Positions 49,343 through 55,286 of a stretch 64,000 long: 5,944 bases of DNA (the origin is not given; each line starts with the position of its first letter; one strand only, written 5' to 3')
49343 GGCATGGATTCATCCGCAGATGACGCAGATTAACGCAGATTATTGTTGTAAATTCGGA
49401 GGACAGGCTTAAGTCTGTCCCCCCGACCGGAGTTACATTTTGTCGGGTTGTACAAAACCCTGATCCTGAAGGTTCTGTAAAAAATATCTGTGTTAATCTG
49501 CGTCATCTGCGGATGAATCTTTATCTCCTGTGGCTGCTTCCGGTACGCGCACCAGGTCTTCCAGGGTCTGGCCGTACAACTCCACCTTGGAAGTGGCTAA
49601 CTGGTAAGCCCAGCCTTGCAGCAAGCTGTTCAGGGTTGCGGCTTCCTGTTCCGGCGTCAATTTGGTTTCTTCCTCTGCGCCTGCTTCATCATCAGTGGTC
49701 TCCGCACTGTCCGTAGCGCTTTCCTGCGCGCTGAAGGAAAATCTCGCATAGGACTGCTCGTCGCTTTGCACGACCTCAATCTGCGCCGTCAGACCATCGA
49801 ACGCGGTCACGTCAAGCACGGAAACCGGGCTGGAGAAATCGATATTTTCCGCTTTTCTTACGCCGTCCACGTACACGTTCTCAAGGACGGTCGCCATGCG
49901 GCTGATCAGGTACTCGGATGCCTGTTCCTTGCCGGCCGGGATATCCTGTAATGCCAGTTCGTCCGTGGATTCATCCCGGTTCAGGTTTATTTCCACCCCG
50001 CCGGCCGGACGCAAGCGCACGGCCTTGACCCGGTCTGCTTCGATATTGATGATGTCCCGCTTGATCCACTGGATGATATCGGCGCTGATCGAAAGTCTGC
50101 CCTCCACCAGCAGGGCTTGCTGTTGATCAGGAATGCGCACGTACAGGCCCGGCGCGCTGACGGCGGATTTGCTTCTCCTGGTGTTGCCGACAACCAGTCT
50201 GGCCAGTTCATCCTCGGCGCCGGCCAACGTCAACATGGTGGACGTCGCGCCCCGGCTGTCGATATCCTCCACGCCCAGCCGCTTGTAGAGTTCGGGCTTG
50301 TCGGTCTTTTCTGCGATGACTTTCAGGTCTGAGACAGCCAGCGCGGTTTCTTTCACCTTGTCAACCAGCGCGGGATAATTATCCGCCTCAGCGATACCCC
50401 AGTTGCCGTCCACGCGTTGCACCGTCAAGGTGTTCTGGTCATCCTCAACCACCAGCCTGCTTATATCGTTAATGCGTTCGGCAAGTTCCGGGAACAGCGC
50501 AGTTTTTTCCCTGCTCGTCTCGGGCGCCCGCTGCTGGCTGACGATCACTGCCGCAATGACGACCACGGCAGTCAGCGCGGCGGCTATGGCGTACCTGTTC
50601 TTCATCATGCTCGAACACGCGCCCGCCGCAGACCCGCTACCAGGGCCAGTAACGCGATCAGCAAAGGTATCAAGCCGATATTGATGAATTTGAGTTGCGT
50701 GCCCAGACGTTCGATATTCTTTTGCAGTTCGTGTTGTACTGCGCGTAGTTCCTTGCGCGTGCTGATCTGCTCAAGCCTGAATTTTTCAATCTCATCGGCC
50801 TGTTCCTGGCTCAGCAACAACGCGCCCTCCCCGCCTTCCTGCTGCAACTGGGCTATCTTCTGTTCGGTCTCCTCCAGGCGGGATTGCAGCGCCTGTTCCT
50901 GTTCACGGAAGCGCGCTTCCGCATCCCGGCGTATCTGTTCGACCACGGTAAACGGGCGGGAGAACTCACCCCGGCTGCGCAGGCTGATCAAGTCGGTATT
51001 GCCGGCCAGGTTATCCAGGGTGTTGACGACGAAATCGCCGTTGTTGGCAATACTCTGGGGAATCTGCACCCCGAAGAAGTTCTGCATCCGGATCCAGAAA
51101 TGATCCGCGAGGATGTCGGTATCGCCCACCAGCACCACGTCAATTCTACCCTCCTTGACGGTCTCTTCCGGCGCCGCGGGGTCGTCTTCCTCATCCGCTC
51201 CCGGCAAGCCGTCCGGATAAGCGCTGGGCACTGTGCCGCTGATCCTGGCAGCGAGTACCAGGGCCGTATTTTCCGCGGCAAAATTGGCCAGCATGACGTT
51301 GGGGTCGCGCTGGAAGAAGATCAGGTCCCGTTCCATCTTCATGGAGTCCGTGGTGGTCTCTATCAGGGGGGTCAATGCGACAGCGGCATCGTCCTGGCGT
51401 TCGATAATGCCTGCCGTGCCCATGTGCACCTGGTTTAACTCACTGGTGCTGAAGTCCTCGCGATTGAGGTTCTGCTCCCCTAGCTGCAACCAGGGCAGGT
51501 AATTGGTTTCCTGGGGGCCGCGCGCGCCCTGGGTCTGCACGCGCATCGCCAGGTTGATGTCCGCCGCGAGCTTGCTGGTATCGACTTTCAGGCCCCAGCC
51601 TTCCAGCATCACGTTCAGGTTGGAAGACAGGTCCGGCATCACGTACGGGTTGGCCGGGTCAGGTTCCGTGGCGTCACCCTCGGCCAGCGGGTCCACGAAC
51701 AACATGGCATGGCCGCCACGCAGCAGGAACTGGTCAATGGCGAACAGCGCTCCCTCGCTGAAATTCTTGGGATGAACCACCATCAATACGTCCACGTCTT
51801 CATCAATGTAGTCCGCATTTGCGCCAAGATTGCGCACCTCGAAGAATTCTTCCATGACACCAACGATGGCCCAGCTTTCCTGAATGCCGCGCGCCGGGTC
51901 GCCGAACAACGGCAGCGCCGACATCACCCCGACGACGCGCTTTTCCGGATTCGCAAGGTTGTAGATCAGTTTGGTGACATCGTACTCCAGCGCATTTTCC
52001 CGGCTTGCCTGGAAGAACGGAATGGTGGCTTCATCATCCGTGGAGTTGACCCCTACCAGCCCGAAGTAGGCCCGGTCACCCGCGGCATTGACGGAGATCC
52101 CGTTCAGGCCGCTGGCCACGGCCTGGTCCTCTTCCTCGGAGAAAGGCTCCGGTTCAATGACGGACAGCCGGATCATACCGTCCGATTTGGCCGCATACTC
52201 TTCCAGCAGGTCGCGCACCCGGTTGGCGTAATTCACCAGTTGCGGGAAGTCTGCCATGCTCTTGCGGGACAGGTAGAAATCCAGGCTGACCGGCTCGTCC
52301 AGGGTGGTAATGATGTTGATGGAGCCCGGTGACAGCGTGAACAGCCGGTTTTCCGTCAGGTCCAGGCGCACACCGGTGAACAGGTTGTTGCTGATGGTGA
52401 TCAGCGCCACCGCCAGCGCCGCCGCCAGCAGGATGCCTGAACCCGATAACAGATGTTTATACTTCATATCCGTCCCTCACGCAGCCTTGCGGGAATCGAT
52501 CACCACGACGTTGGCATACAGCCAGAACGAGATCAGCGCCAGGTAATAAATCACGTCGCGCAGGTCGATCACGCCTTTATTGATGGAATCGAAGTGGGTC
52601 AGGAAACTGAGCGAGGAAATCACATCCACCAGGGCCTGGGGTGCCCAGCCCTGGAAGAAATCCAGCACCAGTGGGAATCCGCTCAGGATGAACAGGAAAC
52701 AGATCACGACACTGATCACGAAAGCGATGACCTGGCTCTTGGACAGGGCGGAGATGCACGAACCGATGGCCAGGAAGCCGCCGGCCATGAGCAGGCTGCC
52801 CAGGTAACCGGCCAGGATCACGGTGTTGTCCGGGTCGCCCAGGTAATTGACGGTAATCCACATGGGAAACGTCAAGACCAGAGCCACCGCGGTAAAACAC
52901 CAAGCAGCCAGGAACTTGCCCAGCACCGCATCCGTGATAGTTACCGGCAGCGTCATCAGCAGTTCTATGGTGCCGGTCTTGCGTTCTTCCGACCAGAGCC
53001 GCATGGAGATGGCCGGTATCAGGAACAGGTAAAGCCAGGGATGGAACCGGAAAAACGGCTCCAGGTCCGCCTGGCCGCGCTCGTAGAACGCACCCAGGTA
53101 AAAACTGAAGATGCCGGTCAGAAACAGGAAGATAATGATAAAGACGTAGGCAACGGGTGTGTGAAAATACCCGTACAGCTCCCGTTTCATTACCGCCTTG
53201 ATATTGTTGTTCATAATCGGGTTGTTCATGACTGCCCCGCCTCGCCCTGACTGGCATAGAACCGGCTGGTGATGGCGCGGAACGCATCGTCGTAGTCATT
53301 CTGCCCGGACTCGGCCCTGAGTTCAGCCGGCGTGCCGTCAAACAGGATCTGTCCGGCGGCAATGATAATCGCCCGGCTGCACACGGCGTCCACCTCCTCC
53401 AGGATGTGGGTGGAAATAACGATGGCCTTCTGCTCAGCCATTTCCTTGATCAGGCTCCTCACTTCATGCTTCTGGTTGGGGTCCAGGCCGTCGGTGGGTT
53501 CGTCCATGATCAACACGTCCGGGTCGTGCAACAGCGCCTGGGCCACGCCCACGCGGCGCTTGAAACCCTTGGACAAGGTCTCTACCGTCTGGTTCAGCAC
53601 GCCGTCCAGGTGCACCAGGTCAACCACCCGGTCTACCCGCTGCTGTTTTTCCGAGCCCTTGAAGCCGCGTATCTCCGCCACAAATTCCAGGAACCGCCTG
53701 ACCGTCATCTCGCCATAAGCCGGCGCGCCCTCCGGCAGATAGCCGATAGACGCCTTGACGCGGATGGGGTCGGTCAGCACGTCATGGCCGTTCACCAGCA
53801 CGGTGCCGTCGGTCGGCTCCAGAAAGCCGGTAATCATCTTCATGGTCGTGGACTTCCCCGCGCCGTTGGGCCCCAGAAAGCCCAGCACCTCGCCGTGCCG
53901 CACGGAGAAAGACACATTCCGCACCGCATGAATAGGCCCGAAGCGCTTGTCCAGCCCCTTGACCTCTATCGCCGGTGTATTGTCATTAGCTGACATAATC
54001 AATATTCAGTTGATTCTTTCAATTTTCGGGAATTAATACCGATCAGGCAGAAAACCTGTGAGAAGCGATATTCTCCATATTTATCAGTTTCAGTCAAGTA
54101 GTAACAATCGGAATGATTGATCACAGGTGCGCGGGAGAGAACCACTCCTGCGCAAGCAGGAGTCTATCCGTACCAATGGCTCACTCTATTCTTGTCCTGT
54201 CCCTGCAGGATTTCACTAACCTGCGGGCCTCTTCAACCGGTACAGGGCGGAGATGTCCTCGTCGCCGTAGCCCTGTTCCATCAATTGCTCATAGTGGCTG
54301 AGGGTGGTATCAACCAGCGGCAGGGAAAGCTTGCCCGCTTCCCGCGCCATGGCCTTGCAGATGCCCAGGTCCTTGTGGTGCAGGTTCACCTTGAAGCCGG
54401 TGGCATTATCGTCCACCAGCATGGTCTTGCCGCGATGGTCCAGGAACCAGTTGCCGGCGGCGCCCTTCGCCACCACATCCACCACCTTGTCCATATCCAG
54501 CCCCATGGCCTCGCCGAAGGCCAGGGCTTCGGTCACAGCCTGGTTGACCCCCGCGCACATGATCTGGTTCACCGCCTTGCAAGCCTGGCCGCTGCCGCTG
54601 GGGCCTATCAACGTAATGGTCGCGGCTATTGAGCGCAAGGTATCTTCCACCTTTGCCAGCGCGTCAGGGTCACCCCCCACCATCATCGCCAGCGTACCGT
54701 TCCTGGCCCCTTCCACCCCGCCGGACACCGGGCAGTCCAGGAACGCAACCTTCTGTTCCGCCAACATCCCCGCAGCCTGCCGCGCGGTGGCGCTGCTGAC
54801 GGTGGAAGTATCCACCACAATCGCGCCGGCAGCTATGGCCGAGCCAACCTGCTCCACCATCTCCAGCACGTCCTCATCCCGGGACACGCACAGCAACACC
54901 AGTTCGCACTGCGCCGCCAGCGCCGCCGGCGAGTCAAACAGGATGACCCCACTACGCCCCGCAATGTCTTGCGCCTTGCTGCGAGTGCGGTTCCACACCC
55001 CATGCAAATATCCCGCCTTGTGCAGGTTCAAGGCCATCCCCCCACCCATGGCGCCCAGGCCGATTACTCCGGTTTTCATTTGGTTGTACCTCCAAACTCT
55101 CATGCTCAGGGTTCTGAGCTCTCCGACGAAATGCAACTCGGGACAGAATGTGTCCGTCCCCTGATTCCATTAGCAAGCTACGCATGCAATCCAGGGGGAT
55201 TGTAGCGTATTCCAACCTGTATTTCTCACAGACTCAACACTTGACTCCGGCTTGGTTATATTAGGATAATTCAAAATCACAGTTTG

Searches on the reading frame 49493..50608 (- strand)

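Call 77: search_protein_families(library=pfam, proteins=[window:49493-50608:-], max_evalue=0.001)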
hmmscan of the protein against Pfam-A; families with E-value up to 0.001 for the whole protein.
window:49493-50608:- (371 aa): 1 family
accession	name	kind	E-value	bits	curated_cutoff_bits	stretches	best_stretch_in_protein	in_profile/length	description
PF14238.11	DUF4340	-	9.1e-14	52.5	25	1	70-244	1-158/183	Domain of unknown function (DUF4340)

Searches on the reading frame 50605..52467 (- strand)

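Call 77: search_protein_families(library=pfam, proteins=[window:50605-52467:-], max_evalue=0.001)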
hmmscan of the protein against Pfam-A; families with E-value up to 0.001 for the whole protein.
window:50605-52467:- (620 aa): 2 families
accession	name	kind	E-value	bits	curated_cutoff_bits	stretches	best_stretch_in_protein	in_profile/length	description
PF09822.16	ABC_transp_aux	-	4.9e-60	203.7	34.7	1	176-482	1-287/288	ABC-type uncharacterized transport system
PF23357.1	DUF7088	-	6.8e-25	87.7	27.8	1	39-138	1-103/105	Domain of unknown function (DUF7088)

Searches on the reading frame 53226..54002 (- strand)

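Call 77: search_protein_families(library=pfam, proteins=[window:53226-54002:-], max_evalue=0.001)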
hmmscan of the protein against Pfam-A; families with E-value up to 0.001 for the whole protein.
window:53226-54002:- (258 aa): 2 families
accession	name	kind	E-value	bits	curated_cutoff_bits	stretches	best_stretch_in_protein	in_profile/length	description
PF00005.33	ABC_tran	-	7.6e-33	114.5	25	1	28-170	2-136/137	ABC transporter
PF13304.12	AAA_21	-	5.3e-12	46.8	27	1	126-205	221-304/304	AAA domain, putative AbiEii toxin, Type IV TA system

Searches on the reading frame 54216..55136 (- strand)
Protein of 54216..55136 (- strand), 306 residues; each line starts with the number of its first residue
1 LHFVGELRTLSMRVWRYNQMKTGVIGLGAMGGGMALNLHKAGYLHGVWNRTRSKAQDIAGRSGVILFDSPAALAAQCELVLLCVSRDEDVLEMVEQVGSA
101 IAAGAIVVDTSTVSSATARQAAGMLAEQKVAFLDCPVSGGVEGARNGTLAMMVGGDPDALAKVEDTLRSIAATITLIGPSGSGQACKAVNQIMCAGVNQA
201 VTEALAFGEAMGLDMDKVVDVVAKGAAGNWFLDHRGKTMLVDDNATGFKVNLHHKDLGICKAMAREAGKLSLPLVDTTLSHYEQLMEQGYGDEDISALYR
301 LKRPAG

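Call 77: search_protein_families(library=pfam, proteins=[window:54216-55136:-], max_evalue=0.001)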
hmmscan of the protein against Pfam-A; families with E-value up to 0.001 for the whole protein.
window:54216-55136:- (306 aa): 8 families
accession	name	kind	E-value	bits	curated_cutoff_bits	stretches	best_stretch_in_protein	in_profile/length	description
PF03446.21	NAD_binding_2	-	3.2e-43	148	21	1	22-178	2-161/161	NAD binding domain of 6-phosphogluconate dehydrogenase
PF14833.11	NAD_binding_11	-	2.1e-30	105.9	30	1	181-301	1-121/122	NAD-binding of NADP-dependent 3-hydroxyisobutyrate dehydrogenase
PF03807.23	F420_oxidored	-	1.5e-08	35.5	21.6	1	22-111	2-92/94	NADP oxidoreductase coenzyme F420-dependent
PF01488.26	Shikimate_DH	-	1.4e-05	25.6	24.3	1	16-109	9-110/138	Shikimate / quinate 5-dehydrogenase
PF02153.23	PDH_N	-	0.0002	21.3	26.5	1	35-141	2-109/154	Prephenate dehydrogenase, nucleotide-binding domain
PF02826.25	2-Hacid_dh_C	-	0.0002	21.2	25.1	1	13-111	30-127/178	D-isomer specific 2-hydroxyacid dehydrogenase, NAD binding domain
PF02558.23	ApbA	-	0.00027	21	22.2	1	23-84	2-74/150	Ketopantoate reductase PanE/ApbA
PF01408.29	GFO_IDH_MocA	-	0.00039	21.6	24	1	21-87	2-73/120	Oxidoreductase family, NAD-binding Rossmann fold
